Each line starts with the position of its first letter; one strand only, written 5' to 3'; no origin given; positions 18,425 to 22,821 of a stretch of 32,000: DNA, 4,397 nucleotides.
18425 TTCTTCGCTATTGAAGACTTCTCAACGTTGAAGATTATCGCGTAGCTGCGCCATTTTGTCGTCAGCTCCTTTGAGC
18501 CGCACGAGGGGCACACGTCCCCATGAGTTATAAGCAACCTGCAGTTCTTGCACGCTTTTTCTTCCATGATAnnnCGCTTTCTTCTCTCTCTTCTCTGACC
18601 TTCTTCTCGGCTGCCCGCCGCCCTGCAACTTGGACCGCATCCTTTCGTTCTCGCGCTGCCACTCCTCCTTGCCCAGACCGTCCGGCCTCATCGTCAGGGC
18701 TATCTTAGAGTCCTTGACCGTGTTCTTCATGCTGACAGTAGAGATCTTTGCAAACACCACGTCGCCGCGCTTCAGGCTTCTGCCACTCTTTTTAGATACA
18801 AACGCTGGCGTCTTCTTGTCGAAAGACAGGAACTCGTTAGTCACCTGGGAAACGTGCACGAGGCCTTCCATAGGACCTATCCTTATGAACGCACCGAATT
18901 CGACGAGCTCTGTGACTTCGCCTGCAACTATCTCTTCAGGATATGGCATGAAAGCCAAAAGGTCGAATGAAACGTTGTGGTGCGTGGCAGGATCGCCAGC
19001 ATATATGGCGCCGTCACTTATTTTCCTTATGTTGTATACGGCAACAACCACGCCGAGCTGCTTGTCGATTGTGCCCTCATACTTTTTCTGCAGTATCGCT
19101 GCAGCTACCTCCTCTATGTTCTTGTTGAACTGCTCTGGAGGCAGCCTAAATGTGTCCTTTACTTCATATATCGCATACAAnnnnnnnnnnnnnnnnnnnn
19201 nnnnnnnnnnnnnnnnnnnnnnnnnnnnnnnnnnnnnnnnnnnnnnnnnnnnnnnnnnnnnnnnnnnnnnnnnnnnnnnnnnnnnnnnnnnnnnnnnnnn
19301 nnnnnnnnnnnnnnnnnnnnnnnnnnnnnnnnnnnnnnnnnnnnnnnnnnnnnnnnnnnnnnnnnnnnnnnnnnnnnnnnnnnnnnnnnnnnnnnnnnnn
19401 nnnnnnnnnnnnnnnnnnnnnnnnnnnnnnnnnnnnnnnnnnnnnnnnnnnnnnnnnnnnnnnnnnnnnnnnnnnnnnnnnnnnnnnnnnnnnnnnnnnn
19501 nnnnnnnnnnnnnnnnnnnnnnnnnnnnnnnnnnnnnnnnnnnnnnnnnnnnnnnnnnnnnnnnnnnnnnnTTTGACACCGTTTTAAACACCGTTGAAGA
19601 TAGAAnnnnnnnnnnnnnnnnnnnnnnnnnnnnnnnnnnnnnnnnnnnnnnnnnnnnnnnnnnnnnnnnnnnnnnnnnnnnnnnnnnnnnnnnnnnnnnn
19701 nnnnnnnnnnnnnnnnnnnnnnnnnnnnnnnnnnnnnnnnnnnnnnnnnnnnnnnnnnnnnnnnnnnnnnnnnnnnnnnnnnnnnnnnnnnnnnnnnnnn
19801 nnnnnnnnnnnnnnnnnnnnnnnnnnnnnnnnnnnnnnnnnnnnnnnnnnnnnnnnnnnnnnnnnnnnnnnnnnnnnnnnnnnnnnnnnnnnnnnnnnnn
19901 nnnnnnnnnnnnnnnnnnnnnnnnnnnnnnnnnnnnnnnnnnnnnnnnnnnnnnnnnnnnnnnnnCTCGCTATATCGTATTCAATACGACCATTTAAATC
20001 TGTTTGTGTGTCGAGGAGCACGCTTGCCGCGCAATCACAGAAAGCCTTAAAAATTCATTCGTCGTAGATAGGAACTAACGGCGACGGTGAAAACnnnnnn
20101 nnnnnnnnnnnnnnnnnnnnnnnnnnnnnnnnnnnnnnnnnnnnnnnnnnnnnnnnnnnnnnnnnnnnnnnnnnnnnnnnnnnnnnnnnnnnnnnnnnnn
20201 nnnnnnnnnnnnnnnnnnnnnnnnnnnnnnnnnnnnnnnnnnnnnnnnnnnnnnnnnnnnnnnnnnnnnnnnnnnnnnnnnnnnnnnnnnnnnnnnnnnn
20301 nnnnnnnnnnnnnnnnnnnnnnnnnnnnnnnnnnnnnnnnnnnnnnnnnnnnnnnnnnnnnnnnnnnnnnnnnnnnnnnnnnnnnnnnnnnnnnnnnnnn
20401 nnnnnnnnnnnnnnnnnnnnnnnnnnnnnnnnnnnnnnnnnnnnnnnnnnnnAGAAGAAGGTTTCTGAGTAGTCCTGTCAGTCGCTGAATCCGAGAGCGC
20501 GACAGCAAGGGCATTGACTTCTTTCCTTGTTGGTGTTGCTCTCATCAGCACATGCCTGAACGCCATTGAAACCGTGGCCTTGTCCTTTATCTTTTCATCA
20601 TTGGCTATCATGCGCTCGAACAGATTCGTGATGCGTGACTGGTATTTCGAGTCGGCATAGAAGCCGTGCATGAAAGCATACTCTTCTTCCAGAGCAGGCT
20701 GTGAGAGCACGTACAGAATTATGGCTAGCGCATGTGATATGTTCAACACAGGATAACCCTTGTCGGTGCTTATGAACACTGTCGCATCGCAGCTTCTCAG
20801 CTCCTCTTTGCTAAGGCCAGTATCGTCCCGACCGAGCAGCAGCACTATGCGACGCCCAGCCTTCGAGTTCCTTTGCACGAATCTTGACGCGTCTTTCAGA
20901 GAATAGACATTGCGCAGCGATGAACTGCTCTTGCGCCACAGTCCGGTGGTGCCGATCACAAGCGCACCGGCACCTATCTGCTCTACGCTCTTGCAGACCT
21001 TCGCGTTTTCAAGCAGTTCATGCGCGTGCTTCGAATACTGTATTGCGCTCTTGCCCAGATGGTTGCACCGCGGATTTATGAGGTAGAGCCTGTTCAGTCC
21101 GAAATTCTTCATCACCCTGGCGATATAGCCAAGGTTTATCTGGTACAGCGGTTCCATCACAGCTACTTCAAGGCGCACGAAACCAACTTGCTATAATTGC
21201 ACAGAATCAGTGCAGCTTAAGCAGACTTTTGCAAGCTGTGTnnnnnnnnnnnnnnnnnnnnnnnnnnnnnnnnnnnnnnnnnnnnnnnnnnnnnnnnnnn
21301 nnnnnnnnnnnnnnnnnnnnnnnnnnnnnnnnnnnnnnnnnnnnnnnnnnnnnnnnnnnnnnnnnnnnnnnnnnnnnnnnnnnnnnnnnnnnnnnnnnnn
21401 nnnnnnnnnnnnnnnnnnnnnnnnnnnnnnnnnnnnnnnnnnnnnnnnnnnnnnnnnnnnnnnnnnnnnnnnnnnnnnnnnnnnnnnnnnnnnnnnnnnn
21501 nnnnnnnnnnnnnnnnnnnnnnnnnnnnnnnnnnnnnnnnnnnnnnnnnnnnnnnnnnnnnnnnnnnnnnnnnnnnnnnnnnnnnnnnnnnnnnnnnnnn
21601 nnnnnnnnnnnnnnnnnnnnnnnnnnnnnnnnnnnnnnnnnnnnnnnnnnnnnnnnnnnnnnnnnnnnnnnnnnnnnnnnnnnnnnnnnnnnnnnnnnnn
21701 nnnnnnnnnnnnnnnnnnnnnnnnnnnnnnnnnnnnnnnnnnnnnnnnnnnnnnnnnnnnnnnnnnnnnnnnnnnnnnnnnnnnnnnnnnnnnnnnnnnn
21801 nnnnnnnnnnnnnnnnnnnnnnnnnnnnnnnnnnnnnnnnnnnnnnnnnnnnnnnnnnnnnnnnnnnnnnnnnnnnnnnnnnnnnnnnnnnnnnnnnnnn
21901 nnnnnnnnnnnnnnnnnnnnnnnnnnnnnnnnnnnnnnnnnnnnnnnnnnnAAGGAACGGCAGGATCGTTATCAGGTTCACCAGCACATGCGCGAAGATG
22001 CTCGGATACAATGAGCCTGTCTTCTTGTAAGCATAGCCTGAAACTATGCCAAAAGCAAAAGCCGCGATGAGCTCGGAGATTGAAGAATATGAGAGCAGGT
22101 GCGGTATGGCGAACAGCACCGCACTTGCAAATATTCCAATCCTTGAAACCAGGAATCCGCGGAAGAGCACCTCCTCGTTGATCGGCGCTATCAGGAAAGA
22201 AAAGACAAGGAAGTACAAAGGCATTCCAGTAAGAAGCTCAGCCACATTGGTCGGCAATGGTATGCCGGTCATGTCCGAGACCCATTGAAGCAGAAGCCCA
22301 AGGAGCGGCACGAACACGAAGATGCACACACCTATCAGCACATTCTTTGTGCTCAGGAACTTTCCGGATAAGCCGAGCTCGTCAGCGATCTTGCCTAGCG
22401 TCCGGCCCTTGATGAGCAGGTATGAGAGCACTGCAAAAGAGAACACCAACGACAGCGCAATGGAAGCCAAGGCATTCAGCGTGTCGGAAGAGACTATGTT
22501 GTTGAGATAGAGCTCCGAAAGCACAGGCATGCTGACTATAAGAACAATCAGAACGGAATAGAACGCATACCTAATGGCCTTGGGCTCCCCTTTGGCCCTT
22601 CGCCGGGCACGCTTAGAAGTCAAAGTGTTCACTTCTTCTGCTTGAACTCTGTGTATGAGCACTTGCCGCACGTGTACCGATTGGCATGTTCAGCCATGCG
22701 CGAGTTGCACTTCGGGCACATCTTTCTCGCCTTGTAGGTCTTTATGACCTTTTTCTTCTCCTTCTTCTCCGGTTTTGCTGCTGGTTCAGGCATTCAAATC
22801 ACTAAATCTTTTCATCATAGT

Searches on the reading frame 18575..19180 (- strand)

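Call 63: search_protein_families(library=pfam, proteins=[window:18575-19180:-], max_evalue=0.0001)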
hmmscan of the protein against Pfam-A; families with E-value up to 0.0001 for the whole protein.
window:18575-19180:- (202 aa): 2 families
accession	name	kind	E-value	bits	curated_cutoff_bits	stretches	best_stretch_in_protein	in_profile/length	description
PF03876.22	SHS2_Rpb7-N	-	5.1e-18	65.4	24.8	1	9-64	2-57/57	SHS2 domain found in N terminus of Rpb7p/Rpc25p/MJ0397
PF00575.29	S1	-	4e-12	46.8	22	1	82-153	5-66/74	S1 RNA binding domain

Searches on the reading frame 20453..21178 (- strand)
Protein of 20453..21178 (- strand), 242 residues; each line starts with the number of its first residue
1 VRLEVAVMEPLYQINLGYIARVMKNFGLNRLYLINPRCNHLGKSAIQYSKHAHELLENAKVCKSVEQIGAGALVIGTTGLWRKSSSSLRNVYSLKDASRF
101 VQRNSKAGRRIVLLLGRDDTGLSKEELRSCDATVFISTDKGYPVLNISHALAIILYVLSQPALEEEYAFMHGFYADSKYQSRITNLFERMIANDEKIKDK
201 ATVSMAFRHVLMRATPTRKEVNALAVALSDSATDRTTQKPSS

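Call 63: search_protein_families(library=pfam, proteins=[window:20453-21178:-], max_evalue=0.0001)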
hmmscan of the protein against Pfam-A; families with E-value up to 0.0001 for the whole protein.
window:20453-21178:- (242 aa): 1 family
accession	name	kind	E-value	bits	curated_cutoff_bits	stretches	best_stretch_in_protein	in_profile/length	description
PF00588.24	SpoU_methylase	-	1.1e-21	77.8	29.7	1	4-156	3-142/142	SpoU rRNA Methylase family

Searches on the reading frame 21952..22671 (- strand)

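Call 63: search_protein_families(library=pfam, proteins=[window:21952-22671:-], max_evalue=0.0001)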
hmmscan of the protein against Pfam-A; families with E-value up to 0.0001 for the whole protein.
window:21952-22671:- (240 aa): 1 family
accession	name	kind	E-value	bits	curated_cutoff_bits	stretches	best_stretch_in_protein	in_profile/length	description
PF02517.21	Rce1-like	-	8.1e-18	64.9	22.4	1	150-234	3-93/93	Type II CAAX prenyl endopeptidase Rce1-like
